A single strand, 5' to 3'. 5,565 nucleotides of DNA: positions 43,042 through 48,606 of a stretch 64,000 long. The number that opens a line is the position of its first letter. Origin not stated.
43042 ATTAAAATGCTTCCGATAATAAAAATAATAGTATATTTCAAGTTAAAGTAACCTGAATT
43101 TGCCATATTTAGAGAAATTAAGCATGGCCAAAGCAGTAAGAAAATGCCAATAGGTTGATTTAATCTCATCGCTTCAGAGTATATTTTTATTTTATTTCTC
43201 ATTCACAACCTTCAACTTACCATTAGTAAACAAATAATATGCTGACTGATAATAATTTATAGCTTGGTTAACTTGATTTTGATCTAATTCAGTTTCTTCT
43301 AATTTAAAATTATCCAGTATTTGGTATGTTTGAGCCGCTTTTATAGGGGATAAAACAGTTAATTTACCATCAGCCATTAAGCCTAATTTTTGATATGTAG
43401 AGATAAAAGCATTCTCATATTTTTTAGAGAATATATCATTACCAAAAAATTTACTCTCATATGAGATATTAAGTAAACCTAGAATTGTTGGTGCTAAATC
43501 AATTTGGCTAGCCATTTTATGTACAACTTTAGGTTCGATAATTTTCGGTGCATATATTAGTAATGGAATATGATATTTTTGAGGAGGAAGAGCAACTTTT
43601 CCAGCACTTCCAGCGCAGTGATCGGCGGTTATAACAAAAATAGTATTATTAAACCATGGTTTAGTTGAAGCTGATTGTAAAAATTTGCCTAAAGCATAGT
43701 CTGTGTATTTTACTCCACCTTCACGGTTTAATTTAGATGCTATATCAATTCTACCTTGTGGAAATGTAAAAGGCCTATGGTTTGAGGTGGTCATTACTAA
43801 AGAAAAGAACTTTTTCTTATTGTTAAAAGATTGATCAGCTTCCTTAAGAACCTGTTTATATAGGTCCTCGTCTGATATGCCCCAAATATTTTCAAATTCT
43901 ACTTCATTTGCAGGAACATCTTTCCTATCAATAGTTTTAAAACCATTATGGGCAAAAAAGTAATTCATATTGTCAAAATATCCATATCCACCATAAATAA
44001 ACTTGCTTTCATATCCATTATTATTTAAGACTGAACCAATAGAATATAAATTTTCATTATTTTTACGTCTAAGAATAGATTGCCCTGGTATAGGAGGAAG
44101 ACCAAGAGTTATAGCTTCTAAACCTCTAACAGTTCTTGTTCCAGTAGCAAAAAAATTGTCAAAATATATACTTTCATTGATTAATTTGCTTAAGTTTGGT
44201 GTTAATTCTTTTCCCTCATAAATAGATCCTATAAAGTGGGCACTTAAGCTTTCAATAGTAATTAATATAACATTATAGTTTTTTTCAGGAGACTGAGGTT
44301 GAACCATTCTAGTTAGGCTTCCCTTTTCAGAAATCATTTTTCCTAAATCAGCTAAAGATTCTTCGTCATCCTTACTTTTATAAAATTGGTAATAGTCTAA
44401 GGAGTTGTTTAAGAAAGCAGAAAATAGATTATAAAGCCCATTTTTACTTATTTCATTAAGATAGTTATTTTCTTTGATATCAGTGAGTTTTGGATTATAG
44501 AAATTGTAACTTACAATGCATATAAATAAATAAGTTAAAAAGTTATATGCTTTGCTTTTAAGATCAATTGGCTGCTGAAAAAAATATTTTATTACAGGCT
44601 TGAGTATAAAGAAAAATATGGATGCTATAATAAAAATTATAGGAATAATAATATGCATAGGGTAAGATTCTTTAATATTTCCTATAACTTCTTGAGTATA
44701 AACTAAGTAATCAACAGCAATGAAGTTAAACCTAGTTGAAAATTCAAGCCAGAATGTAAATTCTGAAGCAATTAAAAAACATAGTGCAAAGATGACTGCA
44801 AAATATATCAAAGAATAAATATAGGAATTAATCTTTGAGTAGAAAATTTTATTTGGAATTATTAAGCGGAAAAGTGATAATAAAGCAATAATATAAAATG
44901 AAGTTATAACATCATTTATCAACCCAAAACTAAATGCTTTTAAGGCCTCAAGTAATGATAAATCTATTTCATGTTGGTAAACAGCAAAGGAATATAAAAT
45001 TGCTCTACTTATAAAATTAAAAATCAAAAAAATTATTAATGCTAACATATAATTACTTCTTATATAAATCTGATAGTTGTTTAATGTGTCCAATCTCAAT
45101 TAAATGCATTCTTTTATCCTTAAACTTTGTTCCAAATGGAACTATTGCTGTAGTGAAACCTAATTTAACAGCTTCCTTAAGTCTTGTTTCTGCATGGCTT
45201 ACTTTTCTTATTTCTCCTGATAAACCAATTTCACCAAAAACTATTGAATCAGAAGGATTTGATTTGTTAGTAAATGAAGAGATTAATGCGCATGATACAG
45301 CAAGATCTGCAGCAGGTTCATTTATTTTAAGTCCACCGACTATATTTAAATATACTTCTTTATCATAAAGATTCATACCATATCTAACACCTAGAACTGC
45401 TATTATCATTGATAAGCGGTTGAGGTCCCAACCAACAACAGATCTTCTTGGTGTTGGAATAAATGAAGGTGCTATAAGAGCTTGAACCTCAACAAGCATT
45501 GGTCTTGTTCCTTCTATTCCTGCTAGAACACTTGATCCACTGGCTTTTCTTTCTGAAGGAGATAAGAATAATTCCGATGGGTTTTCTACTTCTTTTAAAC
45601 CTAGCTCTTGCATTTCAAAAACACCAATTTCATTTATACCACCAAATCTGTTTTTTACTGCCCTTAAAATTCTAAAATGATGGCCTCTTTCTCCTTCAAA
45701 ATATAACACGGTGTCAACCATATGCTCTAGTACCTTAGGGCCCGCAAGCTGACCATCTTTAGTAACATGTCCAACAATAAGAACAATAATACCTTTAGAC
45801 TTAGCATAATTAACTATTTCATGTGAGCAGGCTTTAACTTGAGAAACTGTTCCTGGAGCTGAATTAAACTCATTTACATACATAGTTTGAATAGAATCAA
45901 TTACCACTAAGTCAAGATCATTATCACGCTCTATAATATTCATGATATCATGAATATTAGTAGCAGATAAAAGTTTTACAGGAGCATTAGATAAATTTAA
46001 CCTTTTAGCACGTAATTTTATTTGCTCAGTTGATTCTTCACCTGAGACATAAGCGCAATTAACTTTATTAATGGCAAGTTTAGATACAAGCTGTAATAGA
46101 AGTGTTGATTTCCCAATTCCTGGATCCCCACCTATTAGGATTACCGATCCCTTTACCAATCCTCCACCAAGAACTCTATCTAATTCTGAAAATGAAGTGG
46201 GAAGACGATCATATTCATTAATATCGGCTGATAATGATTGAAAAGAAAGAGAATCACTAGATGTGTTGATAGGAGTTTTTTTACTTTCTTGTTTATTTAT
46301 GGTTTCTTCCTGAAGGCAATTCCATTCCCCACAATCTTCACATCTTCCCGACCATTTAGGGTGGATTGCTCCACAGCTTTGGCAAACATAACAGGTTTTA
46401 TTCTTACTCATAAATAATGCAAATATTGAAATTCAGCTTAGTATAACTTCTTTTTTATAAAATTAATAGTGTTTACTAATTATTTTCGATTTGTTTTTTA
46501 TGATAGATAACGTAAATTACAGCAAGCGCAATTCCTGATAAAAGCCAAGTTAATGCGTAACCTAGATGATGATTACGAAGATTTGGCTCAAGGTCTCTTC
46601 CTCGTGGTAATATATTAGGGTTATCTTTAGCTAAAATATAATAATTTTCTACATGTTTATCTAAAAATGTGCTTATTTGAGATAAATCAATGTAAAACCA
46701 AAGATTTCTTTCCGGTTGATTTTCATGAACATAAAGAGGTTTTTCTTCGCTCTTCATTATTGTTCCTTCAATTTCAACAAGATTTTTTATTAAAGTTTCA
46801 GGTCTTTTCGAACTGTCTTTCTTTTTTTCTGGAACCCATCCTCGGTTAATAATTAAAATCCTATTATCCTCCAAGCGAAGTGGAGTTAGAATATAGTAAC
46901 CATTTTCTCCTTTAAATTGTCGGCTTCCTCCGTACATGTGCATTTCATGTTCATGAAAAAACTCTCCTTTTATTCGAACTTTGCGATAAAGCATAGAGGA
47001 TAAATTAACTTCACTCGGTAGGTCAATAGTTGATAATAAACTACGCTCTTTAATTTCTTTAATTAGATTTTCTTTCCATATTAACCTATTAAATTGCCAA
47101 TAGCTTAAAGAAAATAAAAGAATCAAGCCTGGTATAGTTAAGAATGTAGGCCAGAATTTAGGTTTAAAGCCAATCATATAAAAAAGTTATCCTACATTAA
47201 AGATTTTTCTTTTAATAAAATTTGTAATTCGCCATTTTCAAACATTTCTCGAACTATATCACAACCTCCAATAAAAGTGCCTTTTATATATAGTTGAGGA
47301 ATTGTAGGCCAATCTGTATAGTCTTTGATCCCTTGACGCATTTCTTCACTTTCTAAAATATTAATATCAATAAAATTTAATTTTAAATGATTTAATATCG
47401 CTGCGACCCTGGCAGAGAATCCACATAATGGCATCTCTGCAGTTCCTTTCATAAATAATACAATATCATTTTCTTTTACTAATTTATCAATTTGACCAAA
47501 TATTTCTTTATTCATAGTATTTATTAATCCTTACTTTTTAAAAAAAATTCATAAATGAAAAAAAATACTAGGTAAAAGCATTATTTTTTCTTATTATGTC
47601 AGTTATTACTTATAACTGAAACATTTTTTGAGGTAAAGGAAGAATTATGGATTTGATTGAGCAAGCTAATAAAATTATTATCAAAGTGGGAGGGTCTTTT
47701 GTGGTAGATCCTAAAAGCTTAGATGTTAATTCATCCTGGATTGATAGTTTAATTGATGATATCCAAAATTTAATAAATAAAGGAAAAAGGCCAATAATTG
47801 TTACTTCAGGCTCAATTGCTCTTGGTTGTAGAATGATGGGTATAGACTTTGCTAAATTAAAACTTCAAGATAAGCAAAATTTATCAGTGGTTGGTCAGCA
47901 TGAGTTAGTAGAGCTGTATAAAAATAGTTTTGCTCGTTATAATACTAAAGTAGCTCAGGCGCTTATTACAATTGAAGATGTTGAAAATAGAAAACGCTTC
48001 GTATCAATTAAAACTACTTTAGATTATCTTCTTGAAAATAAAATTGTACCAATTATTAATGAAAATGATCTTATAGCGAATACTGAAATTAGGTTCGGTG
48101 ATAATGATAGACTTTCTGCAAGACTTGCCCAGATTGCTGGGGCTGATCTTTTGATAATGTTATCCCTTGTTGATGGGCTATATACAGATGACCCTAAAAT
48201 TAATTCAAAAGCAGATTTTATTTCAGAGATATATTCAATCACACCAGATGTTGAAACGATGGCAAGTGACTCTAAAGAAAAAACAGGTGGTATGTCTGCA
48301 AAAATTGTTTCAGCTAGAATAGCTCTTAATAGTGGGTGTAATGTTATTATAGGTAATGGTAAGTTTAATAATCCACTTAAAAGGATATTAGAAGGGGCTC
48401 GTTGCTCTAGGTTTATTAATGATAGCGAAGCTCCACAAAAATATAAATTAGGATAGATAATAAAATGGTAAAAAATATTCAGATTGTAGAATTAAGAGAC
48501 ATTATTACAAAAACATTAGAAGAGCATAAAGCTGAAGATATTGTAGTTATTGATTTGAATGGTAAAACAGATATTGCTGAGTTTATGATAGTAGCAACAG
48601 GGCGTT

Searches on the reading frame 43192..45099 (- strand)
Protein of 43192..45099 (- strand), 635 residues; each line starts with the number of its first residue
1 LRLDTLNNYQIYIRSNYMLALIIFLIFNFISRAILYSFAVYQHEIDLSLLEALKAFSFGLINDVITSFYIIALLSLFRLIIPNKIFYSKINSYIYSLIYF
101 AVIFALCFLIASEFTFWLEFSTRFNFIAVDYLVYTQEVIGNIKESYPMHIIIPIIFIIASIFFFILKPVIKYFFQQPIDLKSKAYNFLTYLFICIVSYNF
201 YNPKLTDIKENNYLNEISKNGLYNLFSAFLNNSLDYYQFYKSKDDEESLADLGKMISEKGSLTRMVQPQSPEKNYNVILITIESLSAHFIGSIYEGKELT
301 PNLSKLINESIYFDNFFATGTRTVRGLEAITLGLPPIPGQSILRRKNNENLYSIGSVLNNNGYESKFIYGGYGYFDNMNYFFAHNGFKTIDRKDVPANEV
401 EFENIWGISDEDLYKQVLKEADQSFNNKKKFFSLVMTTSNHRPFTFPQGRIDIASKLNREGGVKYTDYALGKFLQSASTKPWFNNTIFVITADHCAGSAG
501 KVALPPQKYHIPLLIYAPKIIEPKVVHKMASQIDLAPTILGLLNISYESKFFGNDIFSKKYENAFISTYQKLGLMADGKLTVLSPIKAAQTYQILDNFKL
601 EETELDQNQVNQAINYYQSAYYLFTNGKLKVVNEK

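Call 91: search_protein_families(library=pfam, proteins=[window:43192-45099:-], max_evalue=0.00001)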
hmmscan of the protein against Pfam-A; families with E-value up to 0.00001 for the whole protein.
window:43192-45099:- (635 aa): 1 family
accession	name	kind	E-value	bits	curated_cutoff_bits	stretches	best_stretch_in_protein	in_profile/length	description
PF00884.28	Sulfatase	-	1.5e-44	152.9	25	1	276-545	2-301/301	Sulfatase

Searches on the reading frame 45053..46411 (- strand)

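Call 91: search_protein_families(library=pfam, proteins=[window:45053-46411:-], max_evalue=0.00001)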
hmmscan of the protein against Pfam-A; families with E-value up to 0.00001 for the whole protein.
window:45053-46411:- (452 aa): 6 families
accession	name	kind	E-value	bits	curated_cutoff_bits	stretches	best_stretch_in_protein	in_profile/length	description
PF13481.12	AAA_25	-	9e-18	65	27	1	67-221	12-195/195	AAA domain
PF06745.19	ATPase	-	1.5e-14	54.4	26.6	1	71-139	2-71/231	KaiC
PF03796.21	DnaB_C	-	3.9e-12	46.5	27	1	70-135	2-67/255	DnaB-like helicase C terminal domain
PF18073.7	Zn_ribbon_LapB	-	1.9e-08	34.3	25.7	1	8-35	1-28/28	Rubredoxin metal binding domain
PF13541.12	ChlI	-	2.5e-08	34.3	27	1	346-426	38-119/121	Subunit ChlI of Mg-chelatase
PF00154.27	RecA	-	2.7e-06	27.5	27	1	67-177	30-142/262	recA bacterial DNA recombination protein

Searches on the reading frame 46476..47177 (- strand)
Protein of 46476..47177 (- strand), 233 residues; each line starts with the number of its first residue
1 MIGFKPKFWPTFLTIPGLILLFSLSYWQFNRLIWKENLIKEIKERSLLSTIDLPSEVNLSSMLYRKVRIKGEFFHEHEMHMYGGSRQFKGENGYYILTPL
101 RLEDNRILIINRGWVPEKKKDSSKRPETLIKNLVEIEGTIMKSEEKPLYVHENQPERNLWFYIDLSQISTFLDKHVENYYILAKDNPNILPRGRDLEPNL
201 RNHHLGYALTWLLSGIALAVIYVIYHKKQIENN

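Call 91: search_protein_families(library=pfam, proteins=[window:46476-47177:-], max_evalue=0.00001)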
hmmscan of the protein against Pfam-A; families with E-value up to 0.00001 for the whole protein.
window:46476-47177:- (233 aa): 1 family
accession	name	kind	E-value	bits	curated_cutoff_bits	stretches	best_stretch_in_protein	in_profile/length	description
PF02104.20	SURF1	-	2.6e-39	136.1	23.4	1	19-213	5-202/205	SURF1 family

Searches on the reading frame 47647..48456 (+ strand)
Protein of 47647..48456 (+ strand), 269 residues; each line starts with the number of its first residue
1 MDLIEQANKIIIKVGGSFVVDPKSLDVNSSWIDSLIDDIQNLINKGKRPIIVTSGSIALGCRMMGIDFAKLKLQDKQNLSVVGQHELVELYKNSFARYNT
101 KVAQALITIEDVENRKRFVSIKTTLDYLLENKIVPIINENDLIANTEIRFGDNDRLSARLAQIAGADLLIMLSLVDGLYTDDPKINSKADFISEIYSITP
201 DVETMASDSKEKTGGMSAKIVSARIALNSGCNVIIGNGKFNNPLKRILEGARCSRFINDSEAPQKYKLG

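Call 91: search_protein_families(library=pfam, proteins=[window:47647-48456:+], max_evalue=0.00001)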
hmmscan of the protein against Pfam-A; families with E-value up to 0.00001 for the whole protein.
window:47647-48456:+ (269 aa): 1 family
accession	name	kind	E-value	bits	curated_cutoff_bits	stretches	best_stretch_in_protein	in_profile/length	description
PF00696.33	AA_kinase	-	2.3e-40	139.3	24.9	1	9-237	2-234/234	Amino acid kinase family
